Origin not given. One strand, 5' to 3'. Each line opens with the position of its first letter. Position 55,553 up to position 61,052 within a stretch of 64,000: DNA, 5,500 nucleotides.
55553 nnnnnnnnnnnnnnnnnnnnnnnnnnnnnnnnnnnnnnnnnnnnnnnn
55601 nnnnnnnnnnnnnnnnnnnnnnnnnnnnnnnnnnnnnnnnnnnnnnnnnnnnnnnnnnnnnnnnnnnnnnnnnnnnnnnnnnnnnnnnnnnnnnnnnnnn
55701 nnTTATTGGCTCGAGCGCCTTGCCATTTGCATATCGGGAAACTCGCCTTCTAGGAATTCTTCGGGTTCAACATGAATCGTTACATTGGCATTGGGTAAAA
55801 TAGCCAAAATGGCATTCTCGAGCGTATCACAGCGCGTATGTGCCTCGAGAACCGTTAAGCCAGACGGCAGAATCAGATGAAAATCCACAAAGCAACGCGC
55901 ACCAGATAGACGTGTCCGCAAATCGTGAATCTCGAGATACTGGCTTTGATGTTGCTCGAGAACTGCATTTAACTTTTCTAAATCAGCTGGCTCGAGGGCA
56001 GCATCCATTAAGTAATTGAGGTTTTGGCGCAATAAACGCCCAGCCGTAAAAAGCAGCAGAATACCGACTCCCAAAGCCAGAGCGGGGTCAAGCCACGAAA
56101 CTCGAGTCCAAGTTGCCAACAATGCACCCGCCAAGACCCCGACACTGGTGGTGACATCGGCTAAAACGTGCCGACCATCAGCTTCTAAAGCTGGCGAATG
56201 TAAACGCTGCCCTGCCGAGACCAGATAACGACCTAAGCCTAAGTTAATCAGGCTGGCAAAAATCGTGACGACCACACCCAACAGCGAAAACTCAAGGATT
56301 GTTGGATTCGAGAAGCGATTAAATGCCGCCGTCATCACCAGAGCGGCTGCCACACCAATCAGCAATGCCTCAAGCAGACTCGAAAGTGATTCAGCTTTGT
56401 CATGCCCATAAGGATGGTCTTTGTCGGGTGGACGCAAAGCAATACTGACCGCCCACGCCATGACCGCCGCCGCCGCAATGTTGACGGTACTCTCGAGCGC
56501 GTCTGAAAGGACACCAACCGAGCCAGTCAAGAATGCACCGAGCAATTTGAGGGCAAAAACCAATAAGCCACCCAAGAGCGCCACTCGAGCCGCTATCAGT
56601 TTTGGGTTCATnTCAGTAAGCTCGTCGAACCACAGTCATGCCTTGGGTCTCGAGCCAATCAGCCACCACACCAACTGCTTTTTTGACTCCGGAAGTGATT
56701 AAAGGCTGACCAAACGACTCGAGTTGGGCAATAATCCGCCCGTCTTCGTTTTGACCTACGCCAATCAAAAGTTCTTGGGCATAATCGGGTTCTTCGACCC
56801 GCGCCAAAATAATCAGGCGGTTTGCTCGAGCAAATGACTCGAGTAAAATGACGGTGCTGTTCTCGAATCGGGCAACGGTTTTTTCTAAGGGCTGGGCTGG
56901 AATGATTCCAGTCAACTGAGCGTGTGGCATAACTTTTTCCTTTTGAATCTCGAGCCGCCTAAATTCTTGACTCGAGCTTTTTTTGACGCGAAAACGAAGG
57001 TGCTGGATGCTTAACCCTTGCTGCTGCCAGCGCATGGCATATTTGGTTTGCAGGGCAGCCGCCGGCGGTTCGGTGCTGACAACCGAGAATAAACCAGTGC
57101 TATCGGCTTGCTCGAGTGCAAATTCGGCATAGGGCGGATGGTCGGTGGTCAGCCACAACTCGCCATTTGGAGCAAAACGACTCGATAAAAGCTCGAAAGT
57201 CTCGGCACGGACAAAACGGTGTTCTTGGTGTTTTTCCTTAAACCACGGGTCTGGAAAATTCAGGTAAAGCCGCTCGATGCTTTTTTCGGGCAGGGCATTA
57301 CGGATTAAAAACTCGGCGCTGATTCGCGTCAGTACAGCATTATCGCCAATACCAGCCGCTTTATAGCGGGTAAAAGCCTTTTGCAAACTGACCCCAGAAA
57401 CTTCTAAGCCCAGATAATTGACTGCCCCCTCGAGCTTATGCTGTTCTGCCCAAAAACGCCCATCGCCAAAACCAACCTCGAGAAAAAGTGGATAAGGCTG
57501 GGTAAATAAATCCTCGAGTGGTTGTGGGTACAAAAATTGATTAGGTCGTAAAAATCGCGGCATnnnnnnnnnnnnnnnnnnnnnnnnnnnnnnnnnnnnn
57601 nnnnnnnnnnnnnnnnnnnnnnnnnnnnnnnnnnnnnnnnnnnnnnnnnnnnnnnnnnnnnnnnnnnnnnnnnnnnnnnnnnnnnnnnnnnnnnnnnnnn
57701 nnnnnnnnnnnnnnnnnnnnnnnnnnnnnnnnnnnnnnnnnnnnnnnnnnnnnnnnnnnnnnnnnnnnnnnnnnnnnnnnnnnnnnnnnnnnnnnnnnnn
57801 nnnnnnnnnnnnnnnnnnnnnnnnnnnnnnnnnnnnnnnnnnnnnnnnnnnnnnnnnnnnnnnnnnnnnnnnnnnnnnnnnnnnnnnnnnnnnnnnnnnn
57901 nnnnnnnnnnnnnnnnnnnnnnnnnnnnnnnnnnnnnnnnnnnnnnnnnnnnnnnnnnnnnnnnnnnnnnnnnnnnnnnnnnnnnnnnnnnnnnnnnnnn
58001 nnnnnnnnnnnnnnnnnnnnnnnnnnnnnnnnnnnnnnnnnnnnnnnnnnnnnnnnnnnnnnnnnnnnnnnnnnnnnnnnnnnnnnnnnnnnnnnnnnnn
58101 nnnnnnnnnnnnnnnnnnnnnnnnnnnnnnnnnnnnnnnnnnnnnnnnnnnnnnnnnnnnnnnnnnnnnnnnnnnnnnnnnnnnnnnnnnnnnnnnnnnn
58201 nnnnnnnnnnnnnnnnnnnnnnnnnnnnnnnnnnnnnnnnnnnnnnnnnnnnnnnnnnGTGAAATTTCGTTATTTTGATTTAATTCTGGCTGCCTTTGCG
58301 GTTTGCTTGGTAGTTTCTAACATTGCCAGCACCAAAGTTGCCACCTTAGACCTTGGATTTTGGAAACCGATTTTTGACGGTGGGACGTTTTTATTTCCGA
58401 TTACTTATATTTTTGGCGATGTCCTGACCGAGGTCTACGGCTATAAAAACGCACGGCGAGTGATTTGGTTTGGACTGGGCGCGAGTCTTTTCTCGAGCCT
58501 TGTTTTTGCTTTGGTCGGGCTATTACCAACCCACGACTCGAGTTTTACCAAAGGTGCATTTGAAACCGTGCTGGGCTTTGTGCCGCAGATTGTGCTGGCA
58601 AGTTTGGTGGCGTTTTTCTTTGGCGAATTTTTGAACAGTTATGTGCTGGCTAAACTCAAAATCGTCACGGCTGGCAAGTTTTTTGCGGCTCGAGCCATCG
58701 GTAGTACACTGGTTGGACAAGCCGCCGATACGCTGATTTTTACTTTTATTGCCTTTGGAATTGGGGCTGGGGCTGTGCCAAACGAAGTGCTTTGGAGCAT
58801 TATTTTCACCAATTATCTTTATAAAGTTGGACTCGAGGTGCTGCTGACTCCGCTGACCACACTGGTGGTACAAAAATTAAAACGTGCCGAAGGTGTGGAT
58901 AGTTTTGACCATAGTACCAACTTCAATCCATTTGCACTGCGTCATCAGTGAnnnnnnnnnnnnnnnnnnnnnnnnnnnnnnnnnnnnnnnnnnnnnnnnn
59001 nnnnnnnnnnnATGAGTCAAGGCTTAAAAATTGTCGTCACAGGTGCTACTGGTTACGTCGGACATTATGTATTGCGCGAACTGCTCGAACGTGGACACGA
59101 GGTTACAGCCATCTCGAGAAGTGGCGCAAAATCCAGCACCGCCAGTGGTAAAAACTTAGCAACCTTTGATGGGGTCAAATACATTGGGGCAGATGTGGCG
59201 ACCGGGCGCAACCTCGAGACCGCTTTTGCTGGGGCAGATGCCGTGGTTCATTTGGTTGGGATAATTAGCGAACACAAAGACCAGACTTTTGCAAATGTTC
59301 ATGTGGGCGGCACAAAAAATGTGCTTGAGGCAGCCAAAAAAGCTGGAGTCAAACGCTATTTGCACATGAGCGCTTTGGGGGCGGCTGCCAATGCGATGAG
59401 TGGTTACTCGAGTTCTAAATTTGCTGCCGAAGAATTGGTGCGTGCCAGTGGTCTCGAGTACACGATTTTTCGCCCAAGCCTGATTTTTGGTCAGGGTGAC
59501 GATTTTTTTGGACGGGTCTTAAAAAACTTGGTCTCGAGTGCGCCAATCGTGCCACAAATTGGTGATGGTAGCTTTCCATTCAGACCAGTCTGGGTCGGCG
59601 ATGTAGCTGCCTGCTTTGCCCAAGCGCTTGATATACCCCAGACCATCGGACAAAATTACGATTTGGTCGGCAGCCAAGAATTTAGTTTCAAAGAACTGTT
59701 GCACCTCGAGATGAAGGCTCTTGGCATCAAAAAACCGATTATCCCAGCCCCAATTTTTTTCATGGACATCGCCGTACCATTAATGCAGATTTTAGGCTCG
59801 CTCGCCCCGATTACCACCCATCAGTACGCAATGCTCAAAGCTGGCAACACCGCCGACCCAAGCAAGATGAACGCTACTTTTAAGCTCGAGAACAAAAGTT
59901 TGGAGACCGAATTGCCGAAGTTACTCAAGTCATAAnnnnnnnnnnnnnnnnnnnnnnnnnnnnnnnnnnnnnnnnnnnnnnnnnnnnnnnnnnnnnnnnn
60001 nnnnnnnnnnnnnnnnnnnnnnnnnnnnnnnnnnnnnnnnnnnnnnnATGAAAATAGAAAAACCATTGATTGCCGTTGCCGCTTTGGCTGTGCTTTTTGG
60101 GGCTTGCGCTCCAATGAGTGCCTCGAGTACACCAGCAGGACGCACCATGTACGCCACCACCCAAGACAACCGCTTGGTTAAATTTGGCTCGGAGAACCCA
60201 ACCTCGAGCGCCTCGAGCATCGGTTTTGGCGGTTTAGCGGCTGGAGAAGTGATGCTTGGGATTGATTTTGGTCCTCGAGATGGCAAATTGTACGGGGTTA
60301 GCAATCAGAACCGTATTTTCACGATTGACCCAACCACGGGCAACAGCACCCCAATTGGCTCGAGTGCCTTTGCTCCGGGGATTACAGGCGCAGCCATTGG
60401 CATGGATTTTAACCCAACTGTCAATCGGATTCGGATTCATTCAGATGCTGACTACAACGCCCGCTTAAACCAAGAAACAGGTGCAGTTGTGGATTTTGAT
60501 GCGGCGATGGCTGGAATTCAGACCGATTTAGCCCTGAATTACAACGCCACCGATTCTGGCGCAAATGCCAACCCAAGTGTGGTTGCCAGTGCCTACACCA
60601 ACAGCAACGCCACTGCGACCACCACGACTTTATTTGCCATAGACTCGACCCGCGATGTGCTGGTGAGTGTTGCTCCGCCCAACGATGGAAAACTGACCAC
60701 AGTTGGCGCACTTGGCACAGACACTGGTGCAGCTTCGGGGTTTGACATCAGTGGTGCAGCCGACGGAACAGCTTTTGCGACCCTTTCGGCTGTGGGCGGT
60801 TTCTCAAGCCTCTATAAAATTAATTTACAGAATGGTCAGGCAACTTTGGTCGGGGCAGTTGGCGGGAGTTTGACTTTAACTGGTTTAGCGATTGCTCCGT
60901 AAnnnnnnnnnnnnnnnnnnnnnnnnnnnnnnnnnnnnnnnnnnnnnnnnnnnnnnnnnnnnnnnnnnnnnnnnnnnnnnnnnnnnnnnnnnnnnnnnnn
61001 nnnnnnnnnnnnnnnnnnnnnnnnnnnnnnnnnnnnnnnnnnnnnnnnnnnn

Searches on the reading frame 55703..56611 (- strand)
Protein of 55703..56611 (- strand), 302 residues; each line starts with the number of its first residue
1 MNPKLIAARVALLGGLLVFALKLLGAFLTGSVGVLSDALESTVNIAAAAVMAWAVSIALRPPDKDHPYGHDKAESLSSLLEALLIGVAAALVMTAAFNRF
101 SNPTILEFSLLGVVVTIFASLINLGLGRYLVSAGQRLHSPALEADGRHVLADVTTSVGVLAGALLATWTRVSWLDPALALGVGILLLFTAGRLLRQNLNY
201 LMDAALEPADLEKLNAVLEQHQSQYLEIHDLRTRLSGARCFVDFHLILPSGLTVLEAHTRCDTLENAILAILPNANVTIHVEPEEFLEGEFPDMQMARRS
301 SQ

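Call 45: search_protein_families(library=pfam, proteins=[window:55703-56611:-], max_evalue=0.00001)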
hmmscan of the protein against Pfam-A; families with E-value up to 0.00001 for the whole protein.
window:55703-56611:- (302 aa): 2 families
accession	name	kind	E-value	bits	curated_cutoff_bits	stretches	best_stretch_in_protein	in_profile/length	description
PF01545.26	Cation_efflux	-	1.5e-42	146.1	26.6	1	10-202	3-198/198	Cation efflux family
PF16916.11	ZT_dimer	-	6.1e-20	71.5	26.7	1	207-284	2-78/78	Dimerisation domain of Zinc Transporter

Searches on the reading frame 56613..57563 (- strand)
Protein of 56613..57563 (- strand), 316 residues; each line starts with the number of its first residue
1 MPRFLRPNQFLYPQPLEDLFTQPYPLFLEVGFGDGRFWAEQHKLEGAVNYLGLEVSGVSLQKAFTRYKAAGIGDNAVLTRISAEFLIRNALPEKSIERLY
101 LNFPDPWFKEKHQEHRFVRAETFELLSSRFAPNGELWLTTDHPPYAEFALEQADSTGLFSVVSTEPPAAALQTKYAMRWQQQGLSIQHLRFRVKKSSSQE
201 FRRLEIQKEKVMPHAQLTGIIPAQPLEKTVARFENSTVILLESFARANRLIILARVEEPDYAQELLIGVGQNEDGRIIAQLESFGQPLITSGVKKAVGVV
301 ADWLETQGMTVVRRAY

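Call 45: search_protein_families(library=pfam, proteins=[window:56613-57563:-], max_evalue=0.00001)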
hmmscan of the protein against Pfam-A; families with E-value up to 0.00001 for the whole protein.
window:56613-57563:- (316 aa): 1 family
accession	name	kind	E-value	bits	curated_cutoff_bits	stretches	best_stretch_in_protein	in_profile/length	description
PF02390.23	Methyltransf_4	-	2.6e-30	105.6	24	1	25-186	3-170/173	Putative methyltransferase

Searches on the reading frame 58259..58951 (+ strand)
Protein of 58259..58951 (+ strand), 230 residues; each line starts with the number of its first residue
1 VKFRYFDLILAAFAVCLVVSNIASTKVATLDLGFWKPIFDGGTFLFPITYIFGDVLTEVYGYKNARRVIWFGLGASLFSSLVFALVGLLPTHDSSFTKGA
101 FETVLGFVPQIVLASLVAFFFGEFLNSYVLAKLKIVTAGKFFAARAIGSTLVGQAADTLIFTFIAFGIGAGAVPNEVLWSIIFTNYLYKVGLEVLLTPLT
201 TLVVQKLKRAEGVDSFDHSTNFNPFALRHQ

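Call 45: search_protein_families(library=pfam, proteins=[window:58259-58951:+], max_evalue=0.00001)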
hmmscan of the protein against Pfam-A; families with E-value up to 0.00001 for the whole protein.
window:58259-58951:+ (230 aa): 1 family
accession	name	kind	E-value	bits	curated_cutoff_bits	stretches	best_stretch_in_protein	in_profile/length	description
PF02592.20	Vut_1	-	5.2e-52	176.7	27.2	1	40-203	1-152/152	Putative vitamin uptake transporter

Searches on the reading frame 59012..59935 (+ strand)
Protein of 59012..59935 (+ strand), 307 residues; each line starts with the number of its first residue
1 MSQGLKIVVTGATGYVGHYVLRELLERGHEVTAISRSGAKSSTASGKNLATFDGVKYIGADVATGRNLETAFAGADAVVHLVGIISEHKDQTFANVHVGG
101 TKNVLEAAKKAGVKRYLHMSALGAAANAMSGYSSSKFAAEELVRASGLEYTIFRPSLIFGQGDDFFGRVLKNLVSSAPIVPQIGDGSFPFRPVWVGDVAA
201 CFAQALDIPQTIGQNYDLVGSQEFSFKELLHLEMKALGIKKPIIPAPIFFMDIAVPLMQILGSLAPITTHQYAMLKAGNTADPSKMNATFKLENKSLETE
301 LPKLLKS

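Call 45: search_protein_families(library=pfam, proteins=[window:59012-59935:+], max_evalue=0.00001)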
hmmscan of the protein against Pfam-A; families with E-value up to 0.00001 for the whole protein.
window:59012-59935:+ (307 aa): 9 families
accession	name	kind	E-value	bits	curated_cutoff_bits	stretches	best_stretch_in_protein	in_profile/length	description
PF01370.27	Epimerase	-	9e-29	101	20.9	1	7-214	1-233/240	NAD dependent epimerase/dehydratase family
PF13460.12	NAD_binding_10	-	6e-27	95.1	27.2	1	11-157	1-145/184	NAD(P)H-binding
PF01073.25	3Beta_HSD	-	4e-25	88.8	22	1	8-238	1-269/280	3-beta hydroxysteroid dehydrogenase/isomerase family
PF05368.20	NmrA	-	1.5e-20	74.4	27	1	6-245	4-244/298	NmrA-like family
PF07993.18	NAD_binding_4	-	3.4e-13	49.8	20.1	0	117-168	162-215/258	Male sterility protein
PF16363.11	GDP_Man_Dehyd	-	1.7e-12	47.9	27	1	9-120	2-128/332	GDP-mannose 4,6 dehydratase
PF04321.23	RmlD_sub_bind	-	1.9e-11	44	27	0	129-228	122-222/287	RmlD substrate binding domain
PF02719.21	Polysacc_synt_2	-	1.3e-07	31.6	20.2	1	7-146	1-152/293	Polysaccharide biosynthesis protein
PF00106.31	adh_short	-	5.8e-06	26.4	26.6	0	7-150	3-167/195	short chain dehydrogenase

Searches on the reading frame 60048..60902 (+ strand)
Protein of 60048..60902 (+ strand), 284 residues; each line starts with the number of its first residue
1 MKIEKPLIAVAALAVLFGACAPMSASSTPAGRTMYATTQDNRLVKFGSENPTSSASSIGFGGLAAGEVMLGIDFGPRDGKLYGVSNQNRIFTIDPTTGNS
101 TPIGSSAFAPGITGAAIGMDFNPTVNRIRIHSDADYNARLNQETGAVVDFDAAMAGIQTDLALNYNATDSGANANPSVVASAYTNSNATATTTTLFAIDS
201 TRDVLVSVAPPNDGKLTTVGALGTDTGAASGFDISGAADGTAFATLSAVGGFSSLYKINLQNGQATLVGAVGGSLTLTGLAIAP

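Call 45: search_protein_families(library=pfam, proteins=[window:60048-60902:+], max_evalue=0.00001)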
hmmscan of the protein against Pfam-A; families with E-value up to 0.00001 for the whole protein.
window:60048-60902:+ (284 aa): 1 family
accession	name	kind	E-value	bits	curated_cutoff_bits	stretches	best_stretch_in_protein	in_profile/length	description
PF14339.12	DUF4394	-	3.1e-69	233.3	29.6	1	42-281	1-230/230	Domain of unknown function (DUF4394)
